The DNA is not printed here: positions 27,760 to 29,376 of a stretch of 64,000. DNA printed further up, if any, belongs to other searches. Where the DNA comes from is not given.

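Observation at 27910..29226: DNA methyltransferase fused to a T5orf172 (GIY-YIG-like) domain, with no cognate restriction gene, wedged between rodA and a tRNA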

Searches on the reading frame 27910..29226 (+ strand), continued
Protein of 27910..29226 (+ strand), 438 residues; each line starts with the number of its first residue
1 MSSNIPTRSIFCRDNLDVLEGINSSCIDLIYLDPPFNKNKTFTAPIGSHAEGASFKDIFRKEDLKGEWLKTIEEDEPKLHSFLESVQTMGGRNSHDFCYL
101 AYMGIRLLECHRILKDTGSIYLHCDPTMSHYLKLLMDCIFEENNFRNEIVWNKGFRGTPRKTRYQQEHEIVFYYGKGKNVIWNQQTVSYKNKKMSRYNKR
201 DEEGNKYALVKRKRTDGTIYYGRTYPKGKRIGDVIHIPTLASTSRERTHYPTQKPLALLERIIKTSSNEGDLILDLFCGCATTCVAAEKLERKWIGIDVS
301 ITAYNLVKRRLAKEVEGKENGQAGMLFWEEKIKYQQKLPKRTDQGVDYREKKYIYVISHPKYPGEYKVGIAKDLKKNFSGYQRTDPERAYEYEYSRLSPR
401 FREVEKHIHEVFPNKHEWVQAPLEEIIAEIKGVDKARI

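Call 10: find_encoding_contigs(protein=P0012, flank=6000, max_places=3)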
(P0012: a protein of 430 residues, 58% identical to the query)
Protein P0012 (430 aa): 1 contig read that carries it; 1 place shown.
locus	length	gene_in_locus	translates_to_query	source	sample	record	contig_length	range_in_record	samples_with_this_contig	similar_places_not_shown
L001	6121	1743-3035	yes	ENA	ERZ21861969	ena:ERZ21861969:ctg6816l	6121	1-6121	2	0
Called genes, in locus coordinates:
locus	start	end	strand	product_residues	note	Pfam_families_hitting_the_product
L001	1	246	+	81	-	?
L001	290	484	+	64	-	-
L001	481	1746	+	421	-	PF02086:MethyltransfD12 (faint), PF03602:Cons_hypoth95 (faint), PF01555:N6_N4_Mtase, PF10544:T5orf172, PF13455:MUG113 (weak)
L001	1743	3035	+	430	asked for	PF02086:MethyltransfD12 (faint), PF03602:Cons_hypoth95 (faint), PF01555:N6_N4_Mtase, PF10544:T5orf172, PF13455:MUG113 (weak)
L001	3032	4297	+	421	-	PF02086:MethyltransfD12 (faint), PF03602:Cons_hypoth95 (faint), PF01555:N6_N4_Mtase, PF10544:T5orf172, PF13455:MUG113 (weak)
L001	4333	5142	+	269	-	PF13561:adh_short_C2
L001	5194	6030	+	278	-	PF00288:GHMP_kinases_N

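Call 11: find_encoding_contigs(protein=P0023, flank=10000, max_places=3)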
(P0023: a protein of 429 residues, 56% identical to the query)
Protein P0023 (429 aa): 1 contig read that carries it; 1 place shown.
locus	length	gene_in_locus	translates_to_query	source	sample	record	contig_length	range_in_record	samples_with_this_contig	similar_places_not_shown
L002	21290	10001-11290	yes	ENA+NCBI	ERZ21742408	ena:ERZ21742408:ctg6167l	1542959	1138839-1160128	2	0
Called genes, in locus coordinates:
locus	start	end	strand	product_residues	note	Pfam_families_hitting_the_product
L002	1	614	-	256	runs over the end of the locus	PF03819:MazG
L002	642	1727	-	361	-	PF13177:DNA_pol3_delta2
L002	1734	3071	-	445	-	PF00278:Orn_DAP_Arg_deC, PF02784:Orn_Arg_deC_N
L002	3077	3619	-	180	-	PF02674:Colicin_V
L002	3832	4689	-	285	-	PF01026:TatD_DNase (faint), PF04909:Amidohydro_2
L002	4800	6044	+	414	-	PF02086:MethyltransfD12 (faint), PF01555:N6_N4_Mtase, PF10544:T5orf172, PF13455:MUG113 (weak)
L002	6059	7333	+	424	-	PF02086:MethyltransfD12 (faint), PF01555:N6_N4_Mtase, PF10544:T5orf172, PF13455:MUG113 (weak)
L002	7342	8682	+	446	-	PF01555:N6_N4_Mtase, PF13455:MUG113 (faint), PF10544:T5orf172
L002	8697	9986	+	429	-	PF02086:MethyltransfD12 (faint), PF01555:N6_N4_Mtase, PF10544:T5orf172, PF13455:MUG113 (weak)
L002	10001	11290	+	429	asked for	PF01555:N6_N4_Mtase, PF10544:T5orf172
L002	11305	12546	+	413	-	PF02086:MethyltransfD12 (faint), PF01555:N6_N4_Mtase, PF10544:T5orf172, PF13455:MUG113 (weak)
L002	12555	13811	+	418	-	PF01555:N6_N4_Mtase, PF13455:MUG113 (faint), PF10544:T5orf172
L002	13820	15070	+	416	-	PF02086:MethyltransfD12 (faint), PF01555:N6_N4_Mtase, PF10544:T5orf172, PF13455:MUG113 (weak)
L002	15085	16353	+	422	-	PF02086:MethyltransfD12 (faint), PF01555:N6_N4_Mtase, PF10544:T5orf172 (weak), PF13455:MUG113 (faint)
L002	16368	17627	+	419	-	PF02086:MethyltransfD12 (faint), PF01555:N6_N4_Mtase, PF10544:T5orf172, PF13455:MUG113 (weak)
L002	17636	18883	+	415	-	PF02086:MethyltransfD12 (faint), PF01555:N6_N4_Mtase, PF10544:T5orf172 (weak), PF13455:MUG113 (weak)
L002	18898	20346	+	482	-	PF02086:MethyltransfD12 (faint), PF01555:N6_N4_Mtase, PF13455:MUG113 (faint), PF10544:T5orf172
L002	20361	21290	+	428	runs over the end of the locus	PF02086:MethyltransfD12 (faint), PF01555:N6_N4_Mtase, PF10544:T5orf172 (weak)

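Call 17: find_encoding_contigs(protein=P0004, flank=8000, max_places=3)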
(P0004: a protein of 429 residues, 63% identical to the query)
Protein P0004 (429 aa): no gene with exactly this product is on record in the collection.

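Call 18: find_encoding_contigs(protein=P0005, flank=8000, max_places=3)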
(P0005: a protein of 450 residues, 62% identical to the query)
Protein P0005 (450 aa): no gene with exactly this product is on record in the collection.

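Call 19: find_encoding_contigs(protein=P0002, flank=8000, max_places=3)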
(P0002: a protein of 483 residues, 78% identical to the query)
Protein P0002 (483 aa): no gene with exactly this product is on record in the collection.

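Call 20: find_related_loci(query=window:27910-29226:+, collection=genome_contigs, flank=10000)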
Query window:27910-29226:+ (438 aa) in genome_contigs; peptide patterns used: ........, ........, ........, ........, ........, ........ (x = any residue, [..] = any of these).
53 stretches matched a pattern; 28 encode a relative of the query (tblastn E <= 1e-3); 28 distinct loci.
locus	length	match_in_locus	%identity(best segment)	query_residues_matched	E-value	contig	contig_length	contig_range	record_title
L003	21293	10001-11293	57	2-433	3e-164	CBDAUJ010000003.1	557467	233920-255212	MAG: Arenicellales bacterium isolate d9931a99-d968-425b-8f46-6ba07adf8f38 genome assembly, contig: contig_3, whole genom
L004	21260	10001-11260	58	2-431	2e-156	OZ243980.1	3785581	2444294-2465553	MAG: Arenicellales bacterium isolate 2bc81a4a-70f0-4651-b542-e07c7ba8b5a8 genome assembly, chromosome: 1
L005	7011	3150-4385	54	4-431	4e-148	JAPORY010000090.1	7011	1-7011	MAG: Aestuariivita sp. isolate CAR2_bin_10 NODE_3154_length_7011_cov_22.6724, whole genome shotgun sequence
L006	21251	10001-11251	53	4-431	3e-147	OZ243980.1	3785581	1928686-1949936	MAG: Arenicellales bacterium isolate 2bc81a4a-70f0-4651-b542-e07c7ba8b5a8 genome assembly, chromosome: 1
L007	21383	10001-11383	50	3-430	2e-146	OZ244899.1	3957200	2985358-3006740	MAG: Alphaproteobacteria bacterium isolate 24d3793c-6b50-40cf-b56c-2e6914e210b4 genome assembly, chromosome: 1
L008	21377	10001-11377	52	4-430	2e-146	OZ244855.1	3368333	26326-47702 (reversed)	MAG: Candidatus Poriferihabitans sp. isolate 02711fc3-2c7e-402c-87d4-6a55832cb424 genome assembly, chromosome: 1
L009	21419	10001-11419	50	4-431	2e-145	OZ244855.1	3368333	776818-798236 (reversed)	MAG: Candidatus Poriferihabitans sp. isolate 02711fc3-2c7e-402c-87d4-6a55832cb424 genome assembly, chromosome: 1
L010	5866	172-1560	50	4-431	1e-145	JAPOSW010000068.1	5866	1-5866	MAG: Gammaproteobacteria bacterium isolate CAR2_bin_8 NODE_3656_length_5866_cov_13.39, whole genome shotgun sequence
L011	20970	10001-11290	51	2-437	7e-145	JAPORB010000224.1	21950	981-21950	MAG: Gammaproteobacteria bacterium isolate CAR1_bin_10 NODE_833_length_21950_cov_11.1514, whole genome shotgun sequence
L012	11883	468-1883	50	4-430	3e-141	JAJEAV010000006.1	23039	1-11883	MAG: Gammaproteobacteria bacterium isolate jk18x7bins.8 k141_2394266, whole genome shotgun sequence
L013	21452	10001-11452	48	4-431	9e-140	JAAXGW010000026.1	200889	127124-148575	MAG: OMG group bacterium isolate Plut_88873 unfiltered_Plut_88873_genomic_contig_559093, whole genome shotgun sequence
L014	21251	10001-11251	52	4-430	2e-137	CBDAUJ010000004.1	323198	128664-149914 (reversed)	MAG: Arenicellales bacterium isolate d9931a99-d968-425b-8f46-6ba07adf8f38 genome assembly, contig: contig_4, whole genom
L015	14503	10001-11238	53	1-430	2e-126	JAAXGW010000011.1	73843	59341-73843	MAG: OMG group bacterium isolate Plut_88873 unfiltered_Plut_88873_genomic_contig_1022732, whole genome shotgun sequence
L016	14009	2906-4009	46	95-431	4e-95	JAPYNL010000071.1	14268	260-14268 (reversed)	MAG: Arenicellales bacterium isolate r_caze12_13 Seq71, whole genome shotgun sequence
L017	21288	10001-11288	53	4-431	5e-129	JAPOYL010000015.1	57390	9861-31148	MAG: Gammaproteobacteria bacterium isolate COS4_bin_31 NODE_555_length_57390_cov_9.69298, whole genome shotgun sequence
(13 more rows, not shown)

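Call 34: search_protein_families(library=pfam, alignment_id=A2, max_evalue=0.0001)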
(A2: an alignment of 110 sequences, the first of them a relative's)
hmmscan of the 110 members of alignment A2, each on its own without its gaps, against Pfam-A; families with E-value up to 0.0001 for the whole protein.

A. member 1, L003:4946-5530:+ (195 aa): 1 family
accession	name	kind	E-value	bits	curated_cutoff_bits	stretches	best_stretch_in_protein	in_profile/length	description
PF09335.16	VTT_dom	-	5.4e-12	46.7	33.9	1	55-155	17-118/123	VTT domain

B. families by the number of members that match (of 110 scanned): 158 families (the first 25 are shown)
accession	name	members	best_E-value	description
PF12762.13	DDE_Tnp_IS1595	5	2.3e-46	ISXO2-like transposase domain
PF00085.26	Thioredoxin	3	6.5e-26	Thioredoxin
PF13905.12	Thioredoxin_8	3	3.1e-14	Thioredoxin-like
PF01266.30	DAO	2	5.8e-76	FAD dependent oxidoreductase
PF01571.26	GCV_T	2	1.4e-74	Aminomethyltransferase folate-binding domain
PF09820.16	AAA-ATPase_like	2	7.4e-60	Predicted AAA-ATPase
PF00270.35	DEAD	2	2.3e-47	DEAD/DEAH box helicase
PF01370.27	Epimerase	2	8.7e-31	NAD dependent epimerase/dehydratase family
PF00535.33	Glycos_transf_2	2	4e-30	Glycosyl transferase family 2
PF03176.21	MMPL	2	2.8e-29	MMPL family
PF00581.25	Rhodanese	2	8.5e-23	Rhodanese-like domain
PF16363.11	GDP_Man_Dehyd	2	5.1e-20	GDP-mannose 4,6 dehydratase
PF13641.12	Glyco_tranf_2_3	2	8.1e-19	Glycosyltransferase like family 2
PF08011.17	PDDEXK_9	2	3.7e-18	PD-(D/E)XK nuclease superfamily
PF08669.17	GCV_T_C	2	5.9e-17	Glycine cleavage T-protein C-terminal barrel domain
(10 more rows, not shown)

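Call 35: search_protein_families(library=pfam, proteins=[L013:9054-9989:+, L017:9066-9989:+, L011:8799-9728:+, L008:9414-9989:+, L005:2704-3138:+, L009:9366-9752:+, L007:9400-9903:+, L015:9016-9798:+, L006:8422-9534:+, L004:7501-9525:+], max_evalue=0.001)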
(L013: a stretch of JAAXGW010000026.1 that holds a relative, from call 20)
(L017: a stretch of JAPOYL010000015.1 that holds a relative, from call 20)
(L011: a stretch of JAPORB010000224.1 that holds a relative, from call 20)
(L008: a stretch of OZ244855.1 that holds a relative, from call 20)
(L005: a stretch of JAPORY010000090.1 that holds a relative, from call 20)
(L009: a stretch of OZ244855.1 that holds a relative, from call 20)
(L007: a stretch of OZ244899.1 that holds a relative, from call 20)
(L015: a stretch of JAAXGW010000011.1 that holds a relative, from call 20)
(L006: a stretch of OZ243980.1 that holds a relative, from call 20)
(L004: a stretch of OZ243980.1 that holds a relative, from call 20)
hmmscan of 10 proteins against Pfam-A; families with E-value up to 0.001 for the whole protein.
L013:9054-9989:+ (312 aa): 2 families
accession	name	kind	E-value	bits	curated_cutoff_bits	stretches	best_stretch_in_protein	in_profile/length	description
PF12762.13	DDE_Tnp_IS1595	-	2.5e-39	135.2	27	1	141-283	4-153/153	ISXO2-like transposase domain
PF12760.12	Zn_ribbon_IS1595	-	0.00032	21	25.4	1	23-70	2-45/46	Transposase zinc-ribbon domain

L017:9066-9989:+ (308 aa): 2 families
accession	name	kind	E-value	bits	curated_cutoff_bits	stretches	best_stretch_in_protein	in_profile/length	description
PF12762.13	DDE_Tnp_IS1595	-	2.3e-46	158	27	1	133-277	2-153/153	ISXO2-like transposase domain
PF12760.12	Zn_ribbon_IS1595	-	5.6e-08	33.1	25.4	1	19-57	1-39/46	Transposase zinc-ribbon domain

L011:8799-9728:+ (310 aa): 1 family
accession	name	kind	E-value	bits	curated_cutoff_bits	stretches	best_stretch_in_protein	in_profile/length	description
PF05425.18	CopD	-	3.4e-18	66.4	32.1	1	201-298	3-103/105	Copper resistance protein D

L008:9414-9989:+ (192 aa): 1 family
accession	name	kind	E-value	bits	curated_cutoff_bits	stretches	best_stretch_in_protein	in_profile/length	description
PF12762.13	DDE_Tnp_IS1595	-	6.2e-33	114.4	27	1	21-163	7-153/153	ISXO2-like transposase domain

L005:2704-3138:+ (145 aa): 0 families

L009:9366-9752:+ (129 aa): 0 families

L007:9400-9903:+ (168 aa): 1 family
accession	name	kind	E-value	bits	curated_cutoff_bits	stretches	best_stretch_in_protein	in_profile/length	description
PF12762.13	DDE_Tnp_IS1595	-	3.8e-06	27.4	27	1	59-112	4-61/153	ISXO2-like transposase domain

L015:9016-9798:+ (261 aa): 4 families
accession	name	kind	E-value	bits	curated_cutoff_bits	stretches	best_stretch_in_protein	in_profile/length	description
PF00578.27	AhpC-TSA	-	4.1e-15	56.2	26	1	98-218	2-121/124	AhpC/TSA family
PF13905.12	Thioredoxin_8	-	3.1e-14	53.5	27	1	123-216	1-92/94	Thioredoxin-like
PF08534.16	Redoxin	-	1.5e-13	51.2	26.6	1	98-224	3-134/148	Redoxin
PF00085.26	Thioredoxin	-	1.6e-07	31.7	23.5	1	118-167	13-61/103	Thioredoxin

L006:8422-9534:+ (371 aa): 2 families
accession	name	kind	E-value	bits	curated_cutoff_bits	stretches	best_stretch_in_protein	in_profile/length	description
PF21189.3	PHA02142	-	7.8e-16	58.8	27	1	12-92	10-92/92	PHA02142 OB-fold domain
PF09414.15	RNA_ligase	-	5.8e-12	46.5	27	1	155-331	2-159/171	RNA ligase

L004:7501-9525:+ (675 aa): 1 family
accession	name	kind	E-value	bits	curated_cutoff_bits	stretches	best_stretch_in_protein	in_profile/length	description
PF00528.27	BPD_transp_1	-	6.5e-45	153.6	26.4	2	501-669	1-182/184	Binding-protein-dependent transport system inner membrane component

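Call 48: search_protein_families(library=phrogs, proteins=[window:27910-29226:+], max_evalue=0.01)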
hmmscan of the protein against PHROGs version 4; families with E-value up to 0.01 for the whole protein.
window:27910-29226:+ (438 aa): 16 families
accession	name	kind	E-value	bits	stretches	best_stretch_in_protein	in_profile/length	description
phrog_67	-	other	2.8e-57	196.3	1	10-321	126-353/743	DNA methyltransferase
phrog_498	-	other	2.6e-20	73.5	1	110-316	264-425/633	DNA methyltransferase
phrog_3008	-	other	2.6e-17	63.9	1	247-318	147-218/244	DNA methyltransferase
phrog_18293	-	other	2.7e-16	60.6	1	245-319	41-115/119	methyltransferase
phrog_5032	-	unknown function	2e-14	54.6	1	350-429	76-159/178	-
phrog_6952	-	other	4.5e-10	40.7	1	249-311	113-175/181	DNA methyltransferase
phrog_23148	-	unknown function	9e-09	36.6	1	248-306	83-141/165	-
phrog_23085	-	unknown function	1.6e-08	35.3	1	243-338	37-131/138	-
phrog_6025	-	other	9.5e-07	29.6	1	101-154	60-111/192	DNA methyltransferase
phrog_16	-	DNA, RNA and nucleotide metabolism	1.1e-05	24.8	1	220-348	817-944/986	DNA helicase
phrog_16524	-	unknown function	0.00013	22.7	1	347-415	20-90/215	-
phrog_8769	-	other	0.00013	22.7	1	271-325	13-67/71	methyltransferase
phrog_18146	-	other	0.00014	21.9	1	234-311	33-111/452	DNA methyltransferase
phrog_4284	-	unknown function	0.0003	21.6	1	349-420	82-152/171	-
phrog_15085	-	unknown function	0.0035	18.7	1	351-409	3-63/103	-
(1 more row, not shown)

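Call 54: predict_structure(alignment_id=A1)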
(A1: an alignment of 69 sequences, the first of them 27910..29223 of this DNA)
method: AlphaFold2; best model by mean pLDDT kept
length: 438 residues; sequences in the alignment: 69
mean_pLDDT: 85.6   pTM: 0.79
mean pLDDT of the five models: 85.6, 85.3, 84.4, 82.8, 81.4
residues with pLDDT >= 90: 222; 70-90: 150; 50-70: 64; < 50: 2
segments of 3 or more residues with pLDDT < 50: none
pLDDT, mean of each block of 10 residues (from residue 1): 88 92 96 69 60 64 85 91 93 84 95 97 91 96 96 78 87 95 86 68 71 76 77 91 82 88 97 93 95 93 88 80 61 90 69 93 94 86 84 93 92 91 96 74
secondary structure, 60 per line:
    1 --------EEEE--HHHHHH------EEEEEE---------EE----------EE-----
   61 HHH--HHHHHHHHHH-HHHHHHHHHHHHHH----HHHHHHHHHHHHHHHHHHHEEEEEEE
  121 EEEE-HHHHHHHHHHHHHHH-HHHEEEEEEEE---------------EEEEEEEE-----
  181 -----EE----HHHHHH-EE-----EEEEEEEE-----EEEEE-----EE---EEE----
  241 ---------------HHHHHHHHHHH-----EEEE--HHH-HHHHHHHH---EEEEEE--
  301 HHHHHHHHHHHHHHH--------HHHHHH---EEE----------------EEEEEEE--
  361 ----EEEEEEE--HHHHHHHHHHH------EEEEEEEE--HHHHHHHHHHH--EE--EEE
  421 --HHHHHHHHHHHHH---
elements in order: E9-12 H15-20 E27-32 H66-75 H77-90 H95-113 E114-124 H126-140 E145-152 E168-175 H192-197 E206-213 E219-223 E234-236 H256-266 E272-275 H282-289 E293-298 H301-315 H324-329 E333-335 E352-358 E365-371 H374-384 E391-398 H401-411 E418-420 H423-435
